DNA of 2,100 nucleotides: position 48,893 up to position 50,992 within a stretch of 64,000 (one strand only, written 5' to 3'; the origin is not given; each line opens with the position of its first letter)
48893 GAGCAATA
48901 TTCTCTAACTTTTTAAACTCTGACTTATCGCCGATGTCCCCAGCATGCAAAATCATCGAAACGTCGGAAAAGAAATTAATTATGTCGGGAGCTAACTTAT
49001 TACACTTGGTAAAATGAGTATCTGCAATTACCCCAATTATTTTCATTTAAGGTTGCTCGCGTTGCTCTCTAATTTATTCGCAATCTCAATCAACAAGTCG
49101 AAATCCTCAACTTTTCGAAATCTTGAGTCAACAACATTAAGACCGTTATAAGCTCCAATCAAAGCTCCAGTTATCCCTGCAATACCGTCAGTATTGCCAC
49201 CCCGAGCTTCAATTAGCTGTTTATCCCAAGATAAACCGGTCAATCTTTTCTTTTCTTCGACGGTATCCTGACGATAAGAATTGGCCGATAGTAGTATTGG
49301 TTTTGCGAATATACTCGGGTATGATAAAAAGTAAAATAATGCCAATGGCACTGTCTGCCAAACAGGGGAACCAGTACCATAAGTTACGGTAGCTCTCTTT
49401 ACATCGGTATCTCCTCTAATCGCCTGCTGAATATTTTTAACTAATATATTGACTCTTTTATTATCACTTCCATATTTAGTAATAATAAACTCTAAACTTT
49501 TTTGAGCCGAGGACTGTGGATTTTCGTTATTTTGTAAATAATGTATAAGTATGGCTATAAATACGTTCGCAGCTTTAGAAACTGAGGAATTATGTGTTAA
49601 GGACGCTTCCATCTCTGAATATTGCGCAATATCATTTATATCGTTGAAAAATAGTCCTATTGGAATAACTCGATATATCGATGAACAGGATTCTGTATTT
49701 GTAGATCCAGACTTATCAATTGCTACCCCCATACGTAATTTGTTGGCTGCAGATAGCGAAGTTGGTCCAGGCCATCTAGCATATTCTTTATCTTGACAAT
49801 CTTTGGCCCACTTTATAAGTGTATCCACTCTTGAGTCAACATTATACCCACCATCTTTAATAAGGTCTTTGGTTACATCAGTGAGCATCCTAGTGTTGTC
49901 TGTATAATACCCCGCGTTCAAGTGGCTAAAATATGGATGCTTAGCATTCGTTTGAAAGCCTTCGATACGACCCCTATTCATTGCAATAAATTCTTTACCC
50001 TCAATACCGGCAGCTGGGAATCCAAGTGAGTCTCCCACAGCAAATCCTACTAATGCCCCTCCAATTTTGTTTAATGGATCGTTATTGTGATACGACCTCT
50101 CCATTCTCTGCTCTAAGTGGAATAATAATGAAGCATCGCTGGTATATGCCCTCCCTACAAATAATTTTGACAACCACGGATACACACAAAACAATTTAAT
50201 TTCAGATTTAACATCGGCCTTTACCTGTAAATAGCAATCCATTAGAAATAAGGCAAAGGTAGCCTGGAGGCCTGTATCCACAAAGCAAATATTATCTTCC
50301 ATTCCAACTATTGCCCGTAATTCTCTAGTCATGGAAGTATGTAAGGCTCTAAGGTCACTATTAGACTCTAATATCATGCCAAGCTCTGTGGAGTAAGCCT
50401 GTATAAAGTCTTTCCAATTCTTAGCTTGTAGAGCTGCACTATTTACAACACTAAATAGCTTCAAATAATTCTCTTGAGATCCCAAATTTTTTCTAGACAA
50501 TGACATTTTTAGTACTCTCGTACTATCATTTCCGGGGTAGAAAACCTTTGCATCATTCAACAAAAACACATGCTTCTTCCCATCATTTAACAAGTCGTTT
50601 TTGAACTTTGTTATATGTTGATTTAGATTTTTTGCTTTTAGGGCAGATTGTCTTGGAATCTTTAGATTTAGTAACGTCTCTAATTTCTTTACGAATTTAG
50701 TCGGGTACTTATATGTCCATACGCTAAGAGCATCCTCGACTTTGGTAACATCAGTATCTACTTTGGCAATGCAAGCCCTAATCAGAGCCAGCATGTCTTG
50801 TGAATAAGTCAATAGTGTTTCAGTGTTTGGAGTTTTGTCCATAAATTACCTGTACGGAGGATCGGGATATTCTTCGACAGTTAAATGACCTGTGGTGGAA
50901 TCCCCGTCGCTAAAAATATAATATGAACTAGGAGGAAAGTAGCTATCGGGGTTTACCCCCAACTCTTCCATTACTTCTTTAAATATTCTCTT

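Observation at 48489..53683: Tightly coupled four-gene operon of unknown function: CYTH/VTC-like, kinase-or-adenylating-like, unknown-ARH fusion, metallophosphoesterase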

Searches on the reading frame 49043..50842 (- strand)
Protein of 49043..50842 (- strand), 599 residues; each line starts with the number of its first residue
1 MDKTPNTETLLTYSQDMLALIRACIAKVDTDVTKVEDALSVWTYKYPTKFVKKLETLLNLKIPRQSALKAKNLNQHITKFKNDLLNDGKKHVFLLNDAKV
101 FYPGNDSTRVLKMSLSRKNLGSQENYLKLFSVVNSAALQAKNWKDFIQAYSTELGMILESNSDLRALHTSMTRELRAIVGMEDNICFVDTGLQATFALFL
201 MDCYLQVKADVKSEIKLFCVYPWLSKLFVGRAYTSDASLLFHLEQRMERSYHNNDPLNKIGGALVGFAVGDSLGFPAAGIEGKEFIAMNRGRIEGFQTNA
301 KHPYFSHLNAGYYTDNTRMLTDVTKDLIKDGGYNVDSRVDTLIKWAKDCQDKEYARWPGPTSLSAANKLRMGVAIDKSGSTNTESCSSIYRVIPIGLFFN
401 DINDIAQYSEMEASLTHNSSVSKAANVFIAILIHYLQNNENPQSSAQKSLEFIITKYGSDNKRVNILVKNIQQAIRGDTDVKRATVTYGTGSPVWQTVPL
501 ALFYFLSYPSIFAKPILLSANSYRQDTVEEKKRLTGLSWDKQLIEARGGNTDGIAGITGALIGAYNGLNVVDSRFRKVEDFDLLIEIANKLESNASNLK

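Call 3: search_protein_families(library=pfam, proteins=[window:49043-50842:-], max_evalue=1)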
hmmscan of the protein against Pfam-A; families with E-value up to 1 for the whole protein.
window:49043-50842:- (599 aa): 2 families
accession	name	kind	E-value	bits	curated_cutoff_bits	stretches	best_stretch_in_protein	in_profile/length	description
PF03747.19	ADP_ribosyl_GH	-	1.2e-38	133.9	26.2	1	262-571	1-284/287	ADP-ribosylglycohydrolase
PF05531.17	NPV_P10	-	0.025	15.5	29.8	1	14-56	2-46/75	Nucleopolyhedrovirus P10 protein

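Call 4: search_protein_families(library=ncbifam, proteins=[window:49043-50842:-], max_evalue=1)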
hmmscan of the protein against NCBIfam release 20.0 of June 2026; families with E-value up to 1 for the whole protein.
window:49043-50842:- (599 aa): 3 families
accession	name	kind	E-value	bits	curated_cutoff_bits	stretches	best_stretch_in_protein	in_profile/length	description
TIGR02662.1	dinitro_DRAG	equivalog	1.7e-11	43.9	337.05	1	262-442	7-178/287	ADP-ribosyl-[dinitrogen reductase] hydrolase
NF041672.1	ADPriboarghdlase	equivalog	2.2e-09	36.5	490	1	244-444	54-248/361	ADP-ribosylarginine hydrolase Tri1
NF008437.0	PRK11280.1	equivalog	0.099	12.5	99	0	258-338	69-147/179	hypothetical protein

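Call 5: search_protein_families(library=padloc, proteins=[window:49043-50842:-], max_evalue=1)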
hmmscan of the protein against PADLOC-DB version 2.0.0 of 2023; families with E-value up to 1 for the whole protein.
window:49043-50842:- (599 aa): 0 families

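Call 6: search_protein_families(library=phrogs, proteins=[window:49043-50842:-], max_evalue=0.1)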
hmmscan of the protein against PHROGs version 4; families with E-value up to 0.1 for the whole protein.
window:49043-50842:- (599 aa): 2 families
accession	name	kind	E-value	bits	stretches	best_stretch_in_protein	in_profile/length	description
phrog_6572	-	other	2.9e-23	83.5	1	256-594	4-307/325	ADP-ribosylglycohydrolase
phrog_22100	-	unknown function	7.9e-12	46.1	1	262-579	5-287/306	-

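Call 21: list_cluster_members(proteins=[window:49043-50842:-, window:48489-49046:-, window:54217-54669:+])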
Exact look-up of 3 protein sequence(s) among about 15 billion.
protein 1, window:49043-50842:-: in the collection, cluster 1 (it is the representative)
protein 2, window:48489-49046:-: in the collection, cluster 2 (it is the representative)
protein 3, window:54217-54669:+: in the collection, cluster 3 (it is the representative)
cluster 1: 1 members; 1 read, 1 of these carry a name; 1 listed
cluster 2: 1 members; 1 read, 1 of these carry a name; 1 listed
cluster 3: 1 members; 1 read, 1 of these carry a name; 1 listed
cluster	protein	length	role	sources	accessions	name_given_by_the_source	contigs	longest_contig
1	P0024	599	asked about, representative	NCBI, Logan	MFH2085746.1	MAG: ADP-ribosylglycohydrolase family protein [bacterium]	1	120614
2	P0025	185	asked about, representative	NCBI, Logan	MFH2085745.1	MAG: YfcE family phosphodiesterase [bacterium]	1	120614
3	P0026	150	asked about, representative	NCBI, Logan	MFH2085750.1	MAG: NUDIX domain-containing protein [bacterium]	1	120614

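Call 42: search_protein_families(library=pfam, alignment_id=A3, max_evalue=0.01)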
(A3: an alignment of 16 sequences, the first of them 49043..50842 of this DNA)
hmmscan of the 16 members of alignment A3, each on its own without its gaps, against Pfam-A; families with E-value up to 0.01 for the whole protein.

A. member 1, window:49043-50842:- (599 aa): 1 family
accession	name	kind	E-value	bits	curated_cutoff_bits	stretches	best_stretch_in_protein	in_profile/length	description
PF03747.19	ADP_ribosyl_GH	-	1.2e-38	133.9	26.2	1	262-571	1-284/287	ADP-ribosylglycohydrolase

B. families by the number of members that match (of 16 scanned): 11 families
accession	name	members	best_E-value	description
PF03747.19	ADP_ribosyl_GH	14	8.4e-54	ADP-ribosylglycohydrolase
PF01228.26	Gly_radical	1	7.4e-14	Glycine radical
PF12550.13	GCR1_C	1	2.6e-12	Transcriptional activator of glycolytic enzymes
PF23738.1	Ig_ZP2_N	1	2.8e-08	Zona pellucida sperm-binding protein 2, Ig-like domain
PF10062.14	DUF2300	1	2.6e-07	Predicted secreted protein (DUF2300)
PF00265.24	TK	1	2.7e-05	Thymidine kinase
PF21064.2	Reovirus_L2_N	1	0.00012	Reovirus core-spike protein lambda-2 (L2), N-terminal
PF17122.11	zf-C3H2C3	1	0.00013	Zinc-finger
PF11600.14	CAF1A_acidic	1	0.00015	Chromatin assembly factor 1 complex p150 subunit, acidic region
PF13118.11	DUF3972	1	0.00038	Protein of unknown function (DUF3972)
PF07448.17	Spp-24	1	0.0075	Secreted phosphoprotein 24 (Spp-24) cystatin-like domain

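Call 47: find_related_loci(query=A5, collection=metagenome_contigs, flank=8000)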
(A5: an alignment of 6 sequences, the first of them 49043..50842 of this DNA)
Query A5 (599 aa) in metagenome_contigs; peptide patterns used: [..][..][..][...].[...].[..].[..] (x = any residue, [..] = any of these).
55 stretches matched a pattern; 5 encode a relative of the query (tblastn E <= 1e-3); 5 distinct loci.
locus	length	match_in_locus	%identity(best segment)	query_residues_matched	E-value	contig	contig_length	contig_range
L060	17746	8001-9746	38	14-593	7e-132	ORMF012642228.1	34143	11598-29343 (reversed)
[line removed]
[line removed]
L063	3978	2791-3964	49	12-351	3e-37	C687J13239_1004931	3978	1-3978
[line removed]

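Call 54: search_protein_families(library=pfam, proteins=[L060:5587-6141:+, L060:6138-6845:+, L060:6867-7799:+, L060:9788-11650:+, L060:11707-12417:+, L060:12445-12987:+, L062:6657-7142:+, L062:9891-10376:+, L062:10376-11416:+, L062:11509-13410:+], max_evalue=0.001)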
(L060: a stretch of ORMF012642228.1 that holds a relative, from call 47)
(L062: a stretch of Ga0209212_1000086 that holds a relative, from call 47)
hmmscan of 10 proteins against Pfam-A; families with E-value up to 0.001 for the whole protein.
L060:5587-6141:+ (184 aa): 3 families
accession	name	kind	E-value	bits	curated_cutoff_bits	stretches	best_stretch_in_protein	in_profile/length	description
PF18306.6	LDcluster4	-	9.7e-30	103.6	26.3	1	6-167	1-150/151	SLOG cluster4 family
PF03641.19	Lysine_decarbox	-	0.00033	21.3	27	0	57-123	4-70/131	Possible lysine decarboxylase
PF18171.6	LSDAT_prok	-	0.00099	18.9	25.4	0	107-166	125-182/195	SLOG in TRPM, prokaryote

L060:6138-6845:+ (235 aa): 1 family
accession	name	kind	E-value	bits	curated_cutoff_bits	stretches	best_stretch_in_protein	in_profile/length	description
PF00294.29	PfkB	-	1.9e-08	34.5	25.8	1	157-225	215-283/302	pfkB family carbohydrate kinase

L060:6867-7799:+ (310 aa): 0 families

L060:9788-11650:+ (620 aa): 1 family
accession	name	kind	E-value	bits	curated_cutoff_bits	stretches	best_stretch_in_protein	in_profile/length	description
PF00364.28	Biotin_lipoyl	-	1.8e-05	24.9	22.1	0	447-477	3-38/73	Biotin-requiring enzyme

L060:11707-12417:+ (236 aa): 3 families
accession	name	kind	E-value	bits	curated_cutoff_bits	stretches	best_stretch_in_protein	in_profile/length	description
PF01628.27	HrcA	-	2.8e-16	60.6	22.2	1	98-225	88-215/215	HrcA protein C terminal domain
PF03444.21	HrcA_DNA-bdg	-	0.00039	20.5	21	1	11-78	5-71/79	Winged helix-turn-helix transcription repressor, HrcA DNA-binding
PF08220.18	HTH_DeoR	-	0.00073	19.7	21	0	40-69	23-52/57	DeoR-like helix-turn-helix domain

L060:12445-12987:+ (180 aa): 1 family
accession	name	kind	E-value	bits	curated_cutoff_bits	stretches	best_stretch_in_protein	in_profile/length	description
PF01025.24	GrpE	-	6.9e-33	114.1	25.8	1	25-174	14-163/165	GrpE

L062:6657-7142:+ (161 aa): 2 families
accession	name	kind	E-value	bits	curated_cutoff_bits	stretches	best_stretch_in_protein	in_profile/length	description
PF00293.34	NUDIX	-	2.1e-17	63.8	21.1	1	34-159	2-133/134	NUDIX domain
PF22327.2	Nudt16-like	-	0.00021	21.7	27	1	57-89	33-66/161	U8 snoRNA-decapping enzyme-like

L062:9891-10376:+ (161 aa): 1 family
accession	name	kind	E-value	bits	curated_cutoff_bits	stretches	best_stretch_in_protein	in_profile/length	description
PF02502.23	LacAB_rpiB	-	1.5e-37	129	24.7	1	13-152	1-138/138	Ribose/Galactose Isomerase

L062:10376-11416:+ (346 aa): 2 families
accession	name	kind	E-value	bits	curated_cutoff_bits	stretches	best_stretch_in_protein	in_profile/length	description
PF01636.29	APH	-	1.1e-11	45.4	23.2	1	25-250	2-210/239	Phosphotransferase enzyme family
PF01633.27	Choline_kinase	-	0.00012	22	29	1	26-250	2-204/300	Choline/ethanolamine kinase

L062:11509-13410:+ (633 aa): 0 families

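Call 64: find_related_loci(query=A5, collection=viral_contigs, flank=8000)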
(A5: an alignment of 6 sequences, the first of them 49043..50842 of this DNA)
Query A5 (599 aa) in viral_contigs; peptide patterns used: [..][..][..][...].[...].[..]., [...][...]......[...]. (x = any residue, [..] = any of these).
52 stretches matched a pattern, but none encodes a relative of the query by tblastn (E <= 1e-3).

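Call 103: search_solved_structures(query=L060:9788-11650:+, max_evalue=0.1)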
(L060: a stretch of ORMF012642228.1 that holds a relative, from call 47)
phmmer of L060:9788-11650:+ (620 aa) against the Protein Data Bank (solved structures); distinct sequences matched with E-value up to 0.1: 5.
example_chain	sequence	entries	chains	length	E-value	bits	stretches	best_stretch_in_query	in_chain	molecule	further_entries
20yy_D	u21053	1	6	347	1.1e-10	44.3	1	439-616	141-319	Multidrug efflux RND transporter periplasmic adaptor subunit MexJ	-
2jku_A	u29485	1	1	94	0.0065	18.6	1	442-478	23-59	PROPIONYL-COA CARBOXYLASE ALPHA CHAIN, MITOCHONDRIAL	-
4dk0_A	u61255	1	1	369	0.025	16.7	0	48-106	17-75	Putative MacA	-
4dk1_A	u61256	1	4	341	0.046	15.8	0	48-110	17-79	Putative MacA, Multidrug resistance protein mexA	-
4hyn_A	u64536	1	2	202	0.081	15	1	257-337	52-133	CheC, inhibitor of MCP methylation / FliN fusion protein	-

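Call 104: search_solved_structures(query=L060:6867-7799:+, max_evalue=0.1)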
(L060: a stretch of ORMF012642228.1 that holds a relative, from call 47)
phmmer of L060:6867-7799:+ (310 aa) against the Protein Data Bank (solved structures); distinct sequences matched with E-value up to 0.1: 0.
